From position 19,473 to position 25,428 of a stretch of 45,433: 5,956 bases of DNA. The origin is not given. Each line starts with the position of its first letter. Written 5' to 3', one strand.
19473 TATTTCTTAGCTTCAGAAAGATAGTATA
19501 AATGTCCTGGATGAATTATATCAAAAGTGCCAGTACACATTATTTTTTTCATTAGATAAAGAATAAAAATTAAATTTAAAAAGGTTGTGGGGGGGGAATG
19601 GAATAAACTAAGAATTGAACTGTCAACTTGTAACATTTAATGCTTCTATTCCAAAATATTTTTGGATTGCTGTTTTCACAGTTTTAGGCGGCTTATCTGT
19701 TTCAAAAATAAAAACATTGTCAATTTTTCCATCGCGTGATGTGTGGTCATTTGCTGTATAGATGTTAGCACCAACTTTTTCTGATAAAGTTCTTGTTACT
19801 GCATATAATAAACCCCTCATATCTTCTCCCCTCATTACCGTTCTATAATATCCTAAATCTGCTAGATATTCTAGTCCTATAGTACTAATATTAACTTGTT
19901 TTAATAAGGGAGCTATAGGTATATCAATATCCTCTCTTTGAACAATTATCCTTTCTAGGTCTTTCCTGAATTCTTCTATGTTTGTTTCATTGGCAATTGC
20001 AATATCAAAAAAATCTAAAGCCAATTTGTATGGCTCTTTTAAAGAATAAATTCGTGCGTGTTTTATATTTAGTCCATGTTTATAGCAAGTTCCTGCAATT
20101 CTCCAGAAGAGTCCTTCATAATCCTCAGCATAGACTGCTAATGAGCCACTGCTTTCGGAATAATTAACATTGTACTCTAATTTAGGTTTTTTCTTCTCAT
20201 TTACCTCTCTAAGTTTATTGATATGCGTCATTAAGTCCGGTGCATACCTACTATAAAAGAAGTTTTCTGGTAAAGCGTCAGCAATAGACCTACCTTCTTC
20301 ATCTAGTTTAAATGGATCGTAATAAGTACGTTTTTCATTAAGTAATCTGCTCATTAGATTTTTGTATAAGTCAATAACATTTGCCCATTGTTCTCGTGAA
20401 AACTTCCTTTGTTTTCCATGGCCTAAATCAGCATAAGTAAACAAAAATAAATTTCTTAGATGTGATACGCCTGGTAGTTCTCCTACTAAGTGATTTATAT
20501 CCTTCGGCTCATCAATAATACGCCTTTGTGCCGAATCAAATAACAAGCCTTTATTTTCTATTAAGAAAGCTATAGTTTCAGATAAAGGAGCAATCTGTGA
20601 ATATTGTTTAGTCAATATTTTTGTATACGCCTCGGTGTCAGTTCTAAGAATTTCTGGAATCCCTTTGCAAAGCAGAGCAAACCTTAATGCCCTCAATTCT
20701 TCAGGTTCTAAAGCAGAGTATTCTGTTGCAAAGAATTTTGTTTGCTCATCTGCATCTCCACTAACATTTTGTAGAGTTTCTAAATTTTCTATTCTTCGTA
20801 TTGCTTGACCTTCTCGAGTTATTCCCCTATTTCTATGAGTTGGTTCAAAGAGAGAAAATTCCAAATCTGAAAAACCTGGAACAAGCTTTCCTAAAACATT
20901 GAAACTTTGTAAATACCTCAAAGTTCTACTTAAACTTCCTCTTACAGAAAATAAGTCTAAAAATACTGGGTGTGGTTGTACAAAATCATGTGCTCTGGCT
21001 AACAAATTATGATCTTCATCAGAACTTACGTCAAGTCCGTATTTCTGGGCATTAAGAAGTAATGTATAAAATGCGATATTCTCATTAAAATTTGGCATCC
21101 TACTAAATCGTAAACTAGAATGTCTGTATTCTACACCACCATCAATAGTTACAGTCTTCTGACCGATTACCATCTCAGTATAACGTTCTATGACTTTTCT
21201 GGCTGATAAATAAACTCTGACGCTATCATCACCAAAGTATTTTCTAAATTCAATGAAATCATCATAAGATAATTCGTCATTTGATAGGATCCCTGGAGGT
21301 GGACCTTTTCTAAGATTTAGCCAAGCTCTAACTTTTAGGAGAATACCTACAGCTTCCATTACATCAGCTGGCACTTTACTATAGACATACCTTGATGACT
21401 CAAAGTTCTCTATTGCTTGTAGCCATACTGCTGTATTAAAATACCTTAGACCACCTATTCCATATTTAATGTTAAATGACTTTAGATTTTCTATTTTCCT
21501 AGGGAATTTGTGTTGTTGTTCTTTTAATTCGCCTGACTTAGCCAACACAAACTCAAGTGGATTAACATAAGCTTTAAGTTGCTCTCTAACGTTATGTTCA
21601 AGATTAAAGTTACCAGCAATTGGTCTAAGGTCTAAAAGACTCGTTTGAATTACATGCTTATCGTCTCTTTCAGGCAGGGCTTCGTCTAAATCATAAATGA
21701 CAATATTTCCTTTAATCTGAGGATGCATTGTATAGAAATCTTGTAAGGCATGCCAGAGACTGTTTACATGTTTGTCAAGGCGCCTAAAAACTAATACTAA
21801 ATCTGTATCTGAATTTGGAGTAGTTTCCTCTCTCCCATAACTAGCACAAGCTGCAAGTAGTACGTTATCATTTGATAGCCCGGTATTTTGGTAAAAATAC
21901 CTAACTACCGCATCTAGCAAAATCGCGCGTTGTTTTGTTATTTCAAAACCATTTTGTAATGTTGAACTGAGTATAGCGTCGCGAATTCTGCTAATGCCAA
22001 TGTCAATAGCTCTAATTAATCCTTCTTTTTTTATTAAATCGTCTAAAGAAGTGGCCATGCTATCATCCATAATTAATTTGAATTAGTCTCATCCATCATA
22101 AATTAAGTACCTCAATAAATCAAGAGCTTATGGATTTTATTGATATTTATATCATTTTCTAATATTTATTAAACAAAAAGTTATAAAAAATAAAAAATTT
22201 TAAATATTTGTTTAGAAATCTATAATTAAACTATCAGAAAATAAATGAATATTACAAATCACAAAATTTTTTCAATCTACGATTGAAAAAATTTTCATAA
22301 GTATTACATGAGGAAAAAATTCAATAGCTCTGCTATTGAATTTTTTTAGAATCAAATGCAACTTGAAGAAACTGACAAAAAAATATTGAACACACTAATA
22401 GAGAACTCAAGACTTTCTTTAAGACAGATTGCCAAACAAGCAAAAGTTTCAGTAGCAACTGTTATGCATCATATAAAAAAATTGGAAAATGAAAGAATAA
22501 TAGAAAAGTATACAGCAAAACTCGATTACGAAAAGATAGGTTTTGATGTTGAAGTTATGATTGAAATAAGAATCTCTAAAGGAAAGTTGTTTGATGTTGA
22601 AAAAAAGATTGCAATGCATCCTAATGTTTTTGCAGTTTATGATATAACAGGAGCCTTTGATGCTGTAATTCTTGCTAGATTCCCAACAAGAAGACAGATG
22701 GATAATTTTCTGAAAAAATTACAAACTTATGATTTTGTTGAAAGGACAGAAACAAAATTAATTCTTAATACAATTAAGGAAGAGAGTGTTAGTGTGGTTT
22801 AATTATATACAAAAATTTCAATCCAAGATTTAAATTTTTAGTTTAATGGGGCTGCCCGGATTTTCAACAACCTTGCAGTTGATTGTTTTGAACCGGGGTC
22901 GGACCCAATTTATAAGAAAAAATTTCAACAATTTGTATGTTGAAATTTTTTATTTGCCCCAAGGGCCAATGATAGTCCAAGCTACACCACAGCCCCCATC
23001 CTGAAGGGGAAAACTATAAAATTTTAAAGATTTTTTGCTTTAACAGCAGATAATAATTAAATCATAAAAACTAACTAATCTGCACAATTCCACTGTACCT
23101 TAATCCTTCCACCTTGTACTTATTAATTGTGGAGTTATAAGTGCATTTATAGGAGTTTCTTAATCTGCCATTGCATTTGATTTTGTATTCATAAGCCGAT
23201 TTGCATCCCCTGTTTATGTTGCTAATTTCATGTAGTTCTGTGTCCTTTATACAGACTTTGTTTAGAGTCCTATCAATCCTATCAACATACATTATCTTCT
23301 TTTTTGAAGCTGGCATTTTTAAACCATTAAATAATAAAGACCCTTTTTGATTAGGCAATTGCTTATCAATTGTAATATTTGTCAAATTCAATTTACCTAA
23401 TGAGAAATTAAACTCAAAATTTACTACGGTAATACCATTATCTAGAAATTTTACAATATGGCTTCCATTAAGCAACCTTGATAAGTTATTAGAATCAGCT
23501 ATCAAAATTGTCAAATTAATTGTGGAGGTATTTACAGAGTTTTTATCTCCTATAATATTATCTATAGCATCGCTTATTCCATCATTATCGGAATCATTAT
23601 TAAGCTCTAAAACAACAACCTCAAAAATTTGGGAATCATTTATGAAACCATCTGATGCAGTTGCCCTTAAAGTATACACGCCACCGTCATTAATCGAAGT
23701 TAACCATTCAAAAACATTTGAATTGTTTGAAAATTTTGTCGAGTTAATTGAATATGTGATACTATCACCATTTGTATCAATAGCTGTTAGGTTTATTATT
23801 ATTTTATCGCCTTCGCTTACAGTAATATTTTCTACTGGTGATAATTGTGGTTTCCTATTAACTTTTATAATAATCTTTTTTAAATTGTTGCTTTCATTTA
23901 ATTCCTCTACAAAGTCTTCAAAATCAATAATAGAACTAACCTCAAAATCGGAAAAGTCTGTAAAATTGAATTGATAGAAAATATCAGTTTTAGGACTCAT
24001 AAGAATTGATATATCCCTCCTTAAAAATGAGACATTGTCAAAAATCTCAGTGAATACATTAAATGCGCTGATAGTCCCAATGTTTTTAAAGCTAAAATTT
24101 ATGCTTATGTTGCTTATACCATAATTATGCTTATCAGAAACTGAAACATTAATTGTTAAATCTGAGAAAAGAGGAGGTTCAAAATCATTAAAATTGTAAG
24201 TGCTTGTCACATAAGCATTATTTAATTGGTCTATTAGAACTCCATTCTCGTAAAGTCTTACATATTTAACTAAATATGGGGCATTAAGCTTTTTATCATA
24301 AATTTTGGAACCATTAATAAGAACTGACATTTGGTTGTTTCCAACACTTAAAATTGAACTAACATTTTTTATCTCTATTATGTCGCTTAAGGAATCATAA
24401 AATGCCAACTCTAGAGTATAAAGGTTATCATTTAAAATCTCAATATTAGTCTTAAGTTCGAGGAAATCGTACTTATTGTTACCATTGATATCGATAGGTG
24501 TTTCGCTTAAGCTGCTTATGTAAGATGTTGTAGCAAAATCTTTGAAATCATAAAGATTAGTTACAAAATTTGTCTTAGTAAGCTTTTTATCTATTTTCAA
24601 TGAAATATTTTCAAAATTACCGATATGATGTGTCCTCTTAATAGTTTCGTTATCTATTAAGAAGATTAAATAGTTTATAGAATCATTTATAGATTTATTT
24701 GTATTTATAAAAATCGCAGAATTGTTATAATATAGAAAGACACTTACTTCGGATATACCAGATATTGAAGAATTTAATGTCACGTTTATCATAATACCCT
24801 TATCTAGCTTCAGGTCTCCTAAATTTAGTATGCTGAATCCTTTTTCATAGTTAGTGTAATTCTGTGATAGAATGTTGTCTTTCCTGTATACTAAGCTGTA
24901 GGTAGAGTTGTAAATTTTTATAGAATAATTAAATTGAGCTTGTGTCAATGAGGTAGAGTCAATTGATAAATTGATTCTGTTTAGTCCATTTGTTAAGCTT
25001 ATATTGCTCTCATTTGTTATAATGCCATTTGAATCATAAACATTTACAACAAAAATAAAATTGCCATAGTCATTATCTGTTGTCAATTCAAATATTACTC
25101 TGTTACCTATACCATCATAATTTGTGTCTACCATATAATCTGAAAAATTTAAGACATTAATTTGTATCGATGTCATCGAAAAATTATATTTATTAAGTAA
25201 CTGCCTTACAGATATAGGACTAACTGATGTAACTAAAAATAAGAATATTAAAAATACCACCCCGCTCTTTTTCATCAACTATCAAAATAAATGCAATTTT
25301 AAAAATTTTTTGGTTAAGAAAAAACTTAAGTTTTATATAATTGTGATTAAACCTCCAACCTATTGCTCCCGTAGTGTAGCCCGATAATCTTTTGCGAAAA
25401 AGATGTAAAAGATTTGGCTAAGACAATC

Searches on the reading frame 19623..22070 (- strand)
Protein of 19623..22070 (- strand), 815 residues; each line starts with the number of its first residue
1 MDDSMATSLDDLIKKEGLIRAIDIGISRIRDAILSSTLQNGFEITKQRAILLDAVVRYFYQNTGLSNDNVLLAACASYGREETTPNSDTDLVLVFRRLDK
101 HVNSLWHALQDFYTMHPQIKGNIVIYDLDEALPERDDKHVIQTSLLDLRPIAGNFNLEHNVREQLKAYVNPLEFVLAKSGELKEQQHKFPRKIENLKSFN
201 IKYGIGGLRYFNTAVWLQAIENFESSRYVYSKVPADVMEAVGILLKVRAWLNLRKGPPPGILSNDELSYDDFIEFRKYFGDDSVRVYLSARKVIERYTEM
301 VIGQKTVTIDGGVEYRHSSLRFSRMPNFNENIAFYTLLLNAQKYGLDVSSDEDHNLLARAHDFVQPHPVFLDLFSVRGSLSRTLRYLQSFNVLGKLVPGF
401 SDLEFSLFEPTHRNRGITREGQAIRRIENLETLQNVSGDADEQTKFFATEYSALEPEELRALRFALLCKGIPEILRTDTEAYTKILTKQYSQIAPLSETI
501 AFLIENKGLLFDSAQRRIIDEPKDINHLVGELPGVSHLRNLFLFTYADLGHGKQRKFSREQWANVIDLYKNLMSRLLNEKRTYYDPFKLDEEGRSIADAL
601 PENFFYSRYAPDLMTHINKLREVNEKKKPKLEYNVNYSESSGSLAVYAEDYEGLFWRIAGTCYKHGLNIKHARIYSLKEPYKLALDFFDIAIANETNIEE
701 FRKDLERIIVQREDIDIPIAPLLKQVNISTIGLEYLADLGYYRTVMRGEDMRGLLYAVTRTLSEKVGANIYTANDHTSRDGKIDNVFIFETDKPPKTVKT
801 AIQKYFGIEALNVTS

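Call 78: search_protein_families(library=padloc, proteins=[window:19623-22070:-], max_evalue=0.00001)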
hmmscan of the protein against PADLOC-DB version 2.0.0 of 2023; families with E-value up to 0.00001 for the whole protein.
window:19623-22070:- (815 aa): 0 families

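Call 79: search_protein_families(library=pfam, proteins=[window:19623-22070:-], max_evalue=0.00001)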
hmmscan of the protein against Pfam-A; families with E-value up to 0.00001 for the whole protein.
window:19623-22070:- (815 aa): 1 family
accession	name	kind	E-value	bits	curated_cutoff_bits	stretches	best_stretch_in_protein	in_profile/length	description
PF01842.31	ACT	-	5.3e-08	32.9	27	0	653-708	12-64/66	ACT domain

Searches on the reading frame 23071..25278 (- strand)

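Call 78: search_protein_families(library=padloc, proteins=[window:23071-25278:-], max_evalue=0.00001)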
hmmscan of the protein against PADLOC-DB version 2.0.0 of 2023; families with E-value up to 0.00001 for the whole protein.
window:23071-25278:- (735 aa): 0 families

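Call 79: search_protein_families(library=pfam, proteins=[window:23071-25278:-], max_evalue=0.00001)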
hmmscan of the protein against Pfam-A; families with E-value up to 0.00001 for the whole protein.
window:23071-25278:- (735 aa): 1 family
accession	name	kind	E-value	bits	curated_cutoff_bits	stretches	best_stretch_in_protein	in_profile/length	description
PF07705.17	CARDB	-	3e-06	27.8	22.7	1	372-466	2-98/101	CARDB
